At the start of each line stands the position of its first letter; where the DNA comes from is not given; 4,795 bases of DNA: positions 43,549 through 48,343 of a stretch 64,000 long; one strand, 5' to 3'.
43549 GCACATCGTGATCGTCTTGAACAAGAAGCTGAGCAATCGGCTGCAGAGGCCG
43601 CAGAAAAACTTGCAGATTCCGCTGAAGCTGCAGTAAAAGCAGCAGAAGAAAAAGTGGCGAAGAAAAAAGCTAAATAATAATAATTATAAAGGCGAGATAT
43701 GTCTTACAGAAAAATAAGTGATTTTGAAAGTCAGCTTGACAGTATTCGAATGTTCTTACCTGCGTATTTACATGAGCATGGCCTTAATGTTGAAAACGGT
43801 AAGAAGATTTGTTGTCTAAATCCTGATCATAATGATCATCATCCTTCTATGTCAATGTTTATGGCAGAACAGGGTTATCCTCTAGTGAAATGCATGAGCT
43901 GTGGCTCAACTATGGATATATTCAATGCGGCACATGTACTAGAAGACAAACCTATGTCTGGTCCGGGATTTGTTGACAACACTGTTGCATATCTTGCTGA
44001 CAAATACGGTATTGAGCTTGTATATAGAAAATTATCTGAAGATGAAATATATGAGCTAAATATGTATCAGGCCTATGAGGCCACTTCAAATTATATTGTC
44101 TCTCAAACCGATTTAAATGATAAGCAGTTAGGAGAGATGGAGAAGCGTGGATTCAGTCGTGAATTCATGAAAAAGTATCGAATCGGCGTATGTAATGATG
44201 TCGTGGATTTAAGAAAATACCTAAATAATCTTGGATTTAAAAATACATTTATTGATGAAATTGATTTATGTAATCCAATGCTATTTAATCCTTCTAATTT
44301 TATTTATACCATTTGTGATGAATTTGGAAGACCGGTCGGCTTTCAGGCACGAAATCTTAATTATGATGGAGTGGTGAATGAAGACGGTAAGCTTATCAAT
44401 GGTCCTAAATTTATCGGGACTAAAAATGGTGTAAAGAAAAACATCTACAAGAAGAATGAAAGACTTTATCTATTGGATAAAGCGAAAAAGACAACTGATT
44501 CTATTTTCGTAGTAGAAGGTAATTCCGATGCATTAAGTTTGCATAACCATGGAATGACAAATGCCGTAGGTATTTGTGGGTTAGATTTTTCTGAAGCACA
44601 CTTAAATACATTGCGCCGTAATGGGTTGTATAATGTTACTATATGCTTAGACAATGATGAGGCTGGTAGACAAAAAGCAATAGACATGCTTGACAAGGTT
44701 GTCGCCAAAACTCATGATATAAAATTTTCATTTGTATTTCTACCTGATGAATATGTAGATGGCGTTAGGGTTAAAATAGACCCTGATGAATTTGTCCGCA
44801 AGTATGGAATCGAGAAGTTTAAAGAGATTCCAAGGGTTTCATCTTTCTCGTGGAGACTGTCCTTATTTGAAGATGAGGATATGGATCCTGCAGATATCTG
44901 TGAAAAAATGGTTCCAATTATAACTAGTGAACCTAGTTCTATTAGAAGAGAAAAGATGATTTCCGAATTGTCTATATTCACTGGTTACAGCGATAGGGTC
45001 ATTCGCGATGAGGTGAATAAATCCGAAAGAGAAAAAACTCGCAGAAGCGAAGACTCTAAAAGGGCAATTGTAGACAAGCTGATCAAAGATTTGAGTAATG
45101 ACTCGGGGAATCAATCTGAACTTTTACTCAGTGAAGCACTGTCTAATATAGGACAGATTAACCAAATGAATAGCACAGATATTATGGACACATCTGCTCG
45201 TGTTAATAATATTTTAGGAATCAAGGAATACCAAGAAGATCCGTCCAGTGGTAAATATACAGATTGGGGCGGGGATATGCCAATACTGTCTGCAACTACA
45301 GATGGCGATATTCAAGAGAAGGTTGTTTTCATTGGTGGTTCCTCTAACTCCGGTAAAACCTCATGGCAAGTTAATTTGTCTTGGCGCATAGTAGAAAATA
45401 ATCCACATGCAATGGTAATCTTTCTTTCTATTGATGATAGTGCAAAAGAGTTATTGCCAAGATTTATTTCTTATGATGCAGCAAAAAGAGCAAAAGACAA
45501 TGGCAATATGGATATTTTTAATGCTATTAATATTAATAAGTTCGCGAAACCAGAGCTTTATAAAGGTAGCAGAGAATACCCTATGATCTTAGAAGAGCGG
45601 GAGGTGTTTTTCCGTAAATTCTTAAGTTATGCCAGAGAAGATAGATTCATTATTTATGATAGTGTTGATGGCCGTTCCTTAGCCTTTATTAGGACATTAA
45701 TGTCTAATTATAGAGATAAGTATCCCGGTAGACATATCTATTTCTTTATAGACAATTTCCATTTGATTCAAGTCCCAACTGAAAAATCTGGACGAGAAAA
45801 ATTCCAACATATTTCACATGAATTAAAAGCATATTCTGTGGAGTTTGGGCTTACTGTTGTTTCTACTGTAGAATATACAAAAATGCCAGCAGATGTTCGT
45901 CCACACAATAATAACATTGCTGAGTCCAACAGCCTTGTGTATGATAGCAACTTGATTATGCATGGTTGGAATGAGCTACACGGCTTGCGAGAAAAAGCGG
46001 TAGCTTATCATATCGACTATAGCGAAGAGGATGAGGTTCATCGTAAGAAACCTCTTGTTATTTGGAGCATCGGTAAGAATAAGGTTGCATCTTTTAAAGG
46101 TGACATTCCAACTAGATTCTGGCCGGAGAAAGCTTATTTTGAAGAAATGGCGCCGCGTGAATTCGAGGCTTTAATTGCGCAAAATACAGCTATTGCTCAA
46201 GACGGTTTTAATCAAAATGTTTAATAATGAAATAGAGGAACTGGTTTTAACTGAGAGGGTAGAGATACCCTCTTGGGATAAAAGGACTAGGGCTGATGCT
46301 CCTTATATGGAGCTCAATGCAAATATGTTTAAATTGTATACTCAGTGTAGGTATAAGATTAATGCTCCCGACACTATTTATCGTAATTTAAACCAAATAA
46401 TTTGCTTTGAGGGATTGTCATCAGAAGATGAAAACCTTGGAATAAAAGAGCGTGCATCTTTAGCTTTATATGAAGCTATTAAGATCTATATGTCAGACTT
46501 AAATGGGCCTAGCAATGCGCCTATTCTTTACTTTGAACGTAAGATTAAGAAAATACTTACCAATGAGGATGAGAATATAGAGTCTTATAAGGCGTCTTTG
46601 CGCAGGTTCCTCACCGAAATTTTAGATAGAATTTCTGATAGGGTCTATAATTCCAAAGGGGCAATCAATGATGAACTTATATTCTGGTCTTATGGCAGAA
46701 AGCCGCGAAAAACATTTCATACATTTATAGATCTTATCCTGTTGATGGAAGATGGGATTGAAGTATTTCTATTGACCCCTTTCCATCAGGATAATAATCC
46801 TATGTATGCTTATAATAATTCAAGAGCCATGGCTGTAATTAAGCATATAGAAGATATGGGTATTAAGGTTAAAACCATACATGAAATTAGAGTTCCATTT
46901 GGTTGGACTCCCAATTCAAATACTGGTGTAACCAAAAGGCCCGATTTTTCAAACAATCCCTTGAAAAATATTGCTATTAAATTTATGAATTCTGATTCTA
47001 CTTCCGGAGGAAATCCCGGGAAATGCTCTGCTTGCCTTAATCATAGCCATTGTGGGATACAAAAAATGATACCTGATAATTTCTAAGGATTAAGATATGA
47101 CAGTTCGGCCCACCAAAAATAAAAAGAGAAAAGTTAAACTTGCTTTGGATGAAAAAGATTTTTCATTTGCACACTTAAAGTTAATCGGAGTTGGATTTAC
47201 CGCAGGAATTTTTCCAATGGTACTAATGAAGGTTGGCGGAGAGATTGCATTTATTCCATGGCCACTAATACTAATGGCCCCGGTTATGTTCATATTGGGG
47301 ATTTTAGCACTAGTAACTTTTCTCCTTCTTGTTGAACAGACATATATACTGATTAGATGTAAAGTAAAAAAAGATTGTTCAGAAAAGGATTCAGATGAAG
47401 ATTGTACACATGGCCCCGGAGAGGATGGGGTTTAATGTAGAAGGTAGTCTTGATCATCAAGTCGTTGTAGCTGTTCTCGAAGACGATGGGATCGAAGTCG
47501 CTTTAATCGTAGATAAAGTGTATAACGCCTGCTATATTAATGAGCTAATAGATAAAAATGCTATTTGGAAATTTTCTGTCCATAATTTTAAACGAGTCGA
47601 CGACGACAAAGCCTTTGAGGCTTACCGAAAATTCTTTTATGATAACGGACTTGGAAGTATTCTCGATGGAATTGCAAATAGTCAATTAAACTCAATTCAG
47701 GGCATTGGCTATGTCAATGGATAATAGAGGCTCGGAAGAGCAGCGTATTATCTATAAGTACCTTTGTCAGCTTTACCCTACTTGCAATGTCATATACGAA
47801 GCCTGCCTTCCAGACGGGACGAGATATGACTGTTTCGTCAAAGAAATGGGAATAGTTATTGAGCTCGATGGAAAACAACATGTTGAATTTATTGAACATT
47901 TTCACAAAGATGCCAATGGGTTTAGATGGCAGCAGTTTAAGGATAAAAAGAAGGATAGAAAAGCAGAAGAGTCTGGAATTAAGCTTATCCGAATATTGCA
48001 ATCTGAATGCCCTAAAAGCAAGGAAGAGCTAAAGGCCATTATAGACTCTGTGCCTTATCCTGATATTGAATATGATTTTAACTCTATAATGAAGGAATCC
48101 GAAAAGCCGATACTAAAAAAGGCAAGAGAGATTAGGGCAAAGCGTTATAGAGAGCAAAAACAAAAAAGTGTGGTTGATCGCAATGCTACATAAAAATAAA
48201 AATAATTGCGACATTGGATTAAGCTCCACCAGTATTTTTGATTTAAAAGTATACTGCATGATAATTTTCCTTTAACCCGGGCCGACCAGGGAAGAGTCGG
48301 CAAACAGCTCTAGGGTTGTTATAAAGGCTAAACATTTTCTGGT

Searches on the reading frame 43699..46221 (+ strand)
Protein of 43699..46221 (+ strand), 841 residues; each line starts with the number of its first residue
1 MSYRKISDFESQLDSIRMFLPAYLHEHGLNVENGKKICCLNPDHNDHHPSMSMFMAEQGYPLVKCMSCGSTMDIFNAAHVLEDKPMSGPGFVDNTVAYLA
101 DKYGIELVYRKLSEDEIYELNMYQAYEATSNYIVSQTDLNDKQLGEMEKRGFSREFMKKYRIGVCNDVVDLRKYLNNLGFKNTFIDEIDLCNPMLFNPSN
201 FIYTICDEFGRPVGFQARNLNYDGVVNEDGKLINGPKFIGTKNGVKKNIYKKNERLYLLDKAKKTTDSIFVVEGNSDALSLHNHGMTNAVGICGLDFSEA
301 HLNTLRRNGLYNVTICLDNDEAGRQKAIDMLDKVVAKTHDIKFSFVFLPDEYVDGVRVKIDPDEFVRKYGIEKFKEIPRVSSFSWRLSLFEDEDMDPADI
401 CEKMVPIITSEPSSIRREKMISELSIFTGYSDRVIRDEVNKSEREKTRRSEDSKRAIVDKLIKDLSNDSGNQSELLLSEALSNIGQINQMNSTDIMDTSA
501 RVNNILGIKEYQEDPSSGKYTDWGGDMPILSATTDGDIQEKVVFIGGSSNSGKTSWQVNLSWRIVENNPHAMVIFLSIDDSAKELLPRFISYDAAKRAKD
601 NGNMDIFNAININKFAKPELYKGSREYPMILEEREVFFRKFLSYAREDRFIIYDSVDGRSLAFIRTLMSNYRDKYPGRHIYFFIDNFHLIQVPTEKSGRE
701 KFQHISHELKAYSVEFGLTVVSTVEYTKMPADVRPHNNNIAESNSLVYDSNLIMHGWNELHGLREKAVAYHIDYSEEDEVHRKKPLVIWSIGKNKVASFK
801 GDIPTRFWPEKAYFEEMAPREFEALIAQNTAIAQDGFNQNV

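Call 37: search_dna_similar(query=window:43699-46221:+, collection=phages, mode=protein, max_rows=12)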
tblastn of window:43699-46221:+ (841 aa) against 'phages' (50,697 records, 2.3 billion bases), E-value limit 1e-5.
Records with a match: 100; places in all: 100; records where one place covers at least 80% of the query: 0.
Best place of each record, by identity: <60% 100.
By first word of the organism name: Bacteriophage 38; Helicobacter 21; Flavobacterium 9; Bacillus 6; Thermus 5; Klebsiella 4; Listeria 4; Porphyromonas 3; Enterococcus 2; Staphylococcus 2; and 4 more.
By host as written in the record: - 27; Helicobacter pylori 17; Listeria monocytogenes 4; Helicobacter canis 4; Helicobacter cinaedi 3; Klebsiella pneumoniae ST13-OXA48 2; Klebsiella pneumoniae ST147-VIM1 2; Thermus thermophilus HB27 2; and 31 more.
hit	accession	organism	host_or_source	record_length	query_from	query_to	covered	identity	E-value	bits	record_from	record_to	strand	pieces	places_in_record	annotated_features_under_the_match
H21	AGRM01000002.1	Salmonella enterica subsp. houtenae str. ATCC BAA-1581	Homo sapiens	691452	38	462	51%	26.8%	2e-18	97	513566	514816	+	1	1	DNA primase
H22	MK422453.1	Klebsiella phage ST13-OXA48phi12.1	Klebsiella pneumoniae ST13-OXA48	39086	38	462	51%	26.5%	3e-15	87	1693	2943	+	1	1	DNA primase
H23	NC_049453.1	Klebsiella phage ST13-OXA48phi12.1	Klebsiella pneumoniae ST13-OXA48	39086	38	462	51%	26.5%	3e-15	87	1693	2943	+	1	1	DNA primase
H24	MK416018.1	Klebsiella phage ST147-VIM1phi7.1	Klebsiella pneumoniae ST147-VIM1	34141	38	462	51%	26.5%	4e-15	87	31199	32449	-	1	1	DNA primase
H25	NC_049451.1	Klebsiella phage ST147-VIM1phi7.1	Klebsiella pneumoniae ST147-VIM1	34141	38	462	51%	26.5%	4e-15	87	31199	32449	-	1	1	DNA primase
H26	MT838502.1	Bacteriophage sp.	human fecal samples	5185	40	455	49%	27.0%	3e-23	112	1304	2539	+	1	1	record has no annotation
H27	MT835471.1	Bacteriophage sp.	human fecal samples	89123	32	459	51%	25.4%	2e-21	106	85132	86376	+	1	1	record has no annotation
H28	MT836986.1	Bacteriophage sp.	human fecal samples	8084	34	451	50%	25.7%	4e-19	99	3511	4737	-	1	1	record has no annotation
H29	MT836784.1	Bacteriophage sp.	human fecal samples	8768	40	473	52%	24.2%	1e-19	100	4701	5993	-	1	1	record has no annotation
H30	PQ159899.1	Helicobacter phage Pt11444_1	Helicobacter pylori Pt11444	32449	1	429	51%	24.2%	2e-7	61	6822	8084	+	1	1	DNA primase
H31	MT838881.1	Bacteriophage sp.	human fecal samples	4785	34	455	50%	24.5%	5e-15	86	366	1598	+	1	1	record has no annotation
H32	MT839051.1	Bacteriophage sp.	human fecal samples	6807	34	450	50%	24.1%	8e-13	79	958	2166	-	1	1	record has no annotation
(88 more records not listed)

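Call 56: search_protein_families(library=phrogs, proteins=[window:43699-46221:+], max_evalue=0.001)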
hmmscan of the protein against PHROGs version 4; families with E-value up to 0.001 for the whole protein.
window:43699-46221:+ (841 aa): 9 families
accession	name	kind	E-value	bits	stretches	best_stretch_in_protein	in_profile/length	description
phrog_6444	-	DNA, RNA and nucleotide metabolism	2.7e-36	126.5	1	34-506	33-497/577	DNA primase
phrog_47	-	DNA, RNA and nucleotide metabolism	1.5e-29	104.2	1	33-379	48-336/947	DNA primase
phrog_19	-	DNA, RNA and nucleotide metabolism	7.8e-17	62.4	1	454-821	265-585/621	DnaB-like replicative helicase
phrog_243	-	DNA, RNA and nucleotide metabolism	1.4e-14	54.7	1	531-817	26-268/273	DnaB-like replicative helicase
phrog_239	-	DNA, RNA and nucleotide metabolism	2.1e-13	51.1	2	210-352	154-289/801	DNA primase/helicase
phrog_6088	-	DNA, RNA and nucleotide metabolism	3.9e-08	33.2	1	30-336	15-259/772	DNA primase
phrog_11992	-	unknown function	5.8e-08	34.2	1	24-117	17-97/177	-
phrog_849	-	DNA, RNA and nucleotide metabolism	7.7e-07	29.4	1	251-325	222-301/435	DNA primase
phrog_1139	-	DNA, RNA and nucleotide metabolism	0.00017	20.7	1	232-328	139-237/895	DNA primase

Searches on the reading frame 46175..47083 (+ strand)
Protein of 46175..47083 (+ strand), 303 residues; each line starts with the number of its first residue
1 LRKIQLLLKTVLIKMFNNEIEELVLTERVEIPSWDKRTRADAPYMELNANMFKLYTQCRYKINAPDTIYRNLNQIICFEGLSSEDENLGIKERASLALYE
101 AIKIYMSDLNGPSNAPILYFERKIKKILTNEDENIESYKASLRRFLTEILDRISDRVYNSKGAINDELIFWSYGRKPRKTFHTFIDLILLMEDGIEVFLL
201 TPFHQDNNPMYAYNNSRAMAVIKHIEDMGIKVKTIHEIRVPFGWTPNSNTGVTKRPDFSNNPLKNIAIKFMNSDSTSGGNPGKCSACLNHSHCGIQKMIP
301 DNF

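Call 38: search_protein_families(library=pfam, proteins=[window:46175-47083:+], max_evalue=0.01)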
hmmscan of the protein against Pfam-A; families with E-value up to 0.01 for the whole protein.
window:46175-47083:+ (303 aa): 0 families

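Call 56: search_protein_families(library=phrogs, proteins=[window:46175-47083:+], max_evalue=0.001)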
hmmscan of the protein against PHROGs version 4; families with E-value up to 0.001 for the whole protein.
window:46175-47083:+ (303 aa): 0 families

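Call 58: search_solved_structures(query=window:46175-47083:+, max_evalue=1)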
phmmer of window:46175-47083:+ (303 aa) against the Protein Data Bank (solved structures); distinct sequences matched with E-value up to 1: 0.

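Call 59: find_homologous_proteins(query=window:46175-47083:+, max_evalue=0.001)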
Query window:46175-47083:+ (303 aa): 6 proteins with E <= 0.001 among 400 candidates.
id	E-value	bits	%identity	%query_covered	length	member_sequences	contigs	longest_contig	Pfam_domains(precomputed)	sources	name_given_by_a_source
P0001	1.2e-192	657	99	95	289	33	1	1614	-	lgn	-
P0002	8.6e-169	578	85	97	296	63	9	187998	-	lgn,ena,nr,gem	nr:MAG TPA: hypothetical protein [Bacteriophage sp.] DAY34917.1 MAG TPA: hypothetical protein [Bacte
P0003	1.8e-162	558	84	95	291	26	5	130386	-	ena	-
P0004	4.2e-154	530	78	95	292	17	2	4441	-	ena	-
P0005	4.8e-147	507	74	95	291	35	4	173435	-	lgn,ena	-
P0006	4.2e-93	330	52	95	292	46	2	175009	-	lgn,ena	-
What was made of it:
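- Tried and rejected: The 303-aa neighbour had no PDB, Pfam or PHROG match and only homologues within the clade (calls 38, 56, 58, 59).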

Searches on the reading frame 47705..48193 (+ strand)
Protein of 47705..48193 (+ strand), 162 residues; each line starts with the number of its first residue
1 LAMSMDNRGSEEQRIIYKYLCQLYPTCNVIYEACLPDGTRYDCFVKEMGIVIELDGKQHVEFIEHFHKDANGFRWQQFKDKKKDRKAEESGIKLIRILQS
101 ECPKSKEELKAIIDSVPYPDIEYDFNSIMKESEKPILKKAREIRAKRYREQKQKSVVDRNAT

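Call 17: find_encoding_contigs(protein=window:47705-48193:+, flank=10000, max_places=10)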
Protein window:47705-48193:+ (162 aa): no gene with exactly this product is on record in the collection.
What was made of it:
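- Tried and rejected: The exact-protein lookup for the upstream ORF returned nothing (call 17).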

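Call 38: search_protein_families(library=pfam, proteins=[window:47705-48190:+], max_evalue=0.01)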
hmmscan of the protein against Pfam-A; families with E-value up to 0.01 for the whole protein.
window:47705-48190:+ (162 aa): 0 families

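Call 47: find_related_loci(query=window:47705-48190:+, collection=metagenome_contigs, flank=2000)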
Query window:47705-48190:+ (162 aa) in metagenome_contigs; peptide patterns used: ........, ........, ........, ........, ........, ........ (x = any residue, [..] = any of these).
251 stretches matched a pattern; 12 encode a relative of the query (tblastn E <= 1e-3); 12 distinct loci.
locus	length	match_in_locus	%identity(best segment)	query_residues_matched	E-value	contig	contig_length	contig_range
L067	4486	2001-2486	96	1-162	2e-107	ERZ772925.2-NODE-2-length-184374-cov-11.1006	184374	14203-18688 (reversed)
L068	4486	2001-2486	98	1-162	6e-107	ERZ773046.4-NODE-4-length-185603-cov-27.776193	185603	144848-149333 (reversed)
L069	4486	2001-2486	90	1-162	4e-101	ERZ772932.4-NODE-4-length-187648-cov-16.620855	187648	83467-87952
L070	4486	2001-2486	87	1-162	2e-97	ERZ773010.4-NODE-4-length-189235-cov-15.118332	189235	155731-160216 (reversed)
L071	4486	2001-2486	87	1-162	3e-97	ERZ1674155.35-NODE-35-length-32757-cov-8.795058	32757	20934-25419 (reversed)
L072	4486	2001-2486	84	1-162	4e-94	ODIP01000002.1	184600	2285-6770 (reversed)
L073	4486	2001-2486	83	1-162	3e-93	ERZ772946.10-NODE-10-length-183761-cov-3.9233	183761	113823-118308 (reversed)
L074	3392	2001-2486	83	1-162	3e-93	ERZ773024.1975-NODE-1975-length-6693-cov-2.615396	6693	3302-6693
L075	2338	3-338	97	51-162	6e-71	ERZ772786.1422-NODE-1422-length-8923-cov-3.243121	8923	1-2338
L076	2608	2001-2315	85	58-162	3e-58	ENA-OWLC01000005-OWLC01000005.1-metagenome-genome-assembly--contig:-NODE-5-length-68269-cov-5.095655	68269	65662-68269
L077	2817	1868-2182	80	58-162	2e-54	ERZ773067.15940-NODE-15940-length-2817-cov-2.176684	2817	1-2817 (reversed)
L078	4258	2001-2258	33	46-126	4e-9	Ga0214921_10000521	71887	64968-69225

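Call 56: search_protein_families(library=phrogs, proteins=[window:47705-48190:+], max_evalue=0.001)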
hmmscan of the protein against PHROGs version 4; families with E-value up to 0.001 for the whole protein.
window:47705-48190:+ (162 aa): 7 families
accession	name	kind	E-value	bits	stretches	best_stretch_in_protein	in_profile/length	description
phrog_559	-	DNA, RNA and nucleotide metabolism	1.7e-12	47.9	1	10-114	307-412/607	HNH endonuclease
phrog_9084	-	DNA, RNA and nucleotide metabolism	6.9e-08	33.8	1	39-107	93-160/187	homing endonuclease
phrog_19778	-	unknown function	9.2e-07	29.3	1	11-99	254-343/362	-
phrog_34504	-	unknown function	1.7e-05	25.1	1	16-97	284-364/386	-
phrog_27771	-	unknown function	7.5e-05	22.6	1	34-101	461-527/549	-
phrog_3339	-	DNA, RNA and nucleotide metabolism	0.00012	22.4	1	4-114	247-349/536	homing endonuclease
phrog_4538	-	unknown function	0.00022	21.2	1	40-135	261-348/447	-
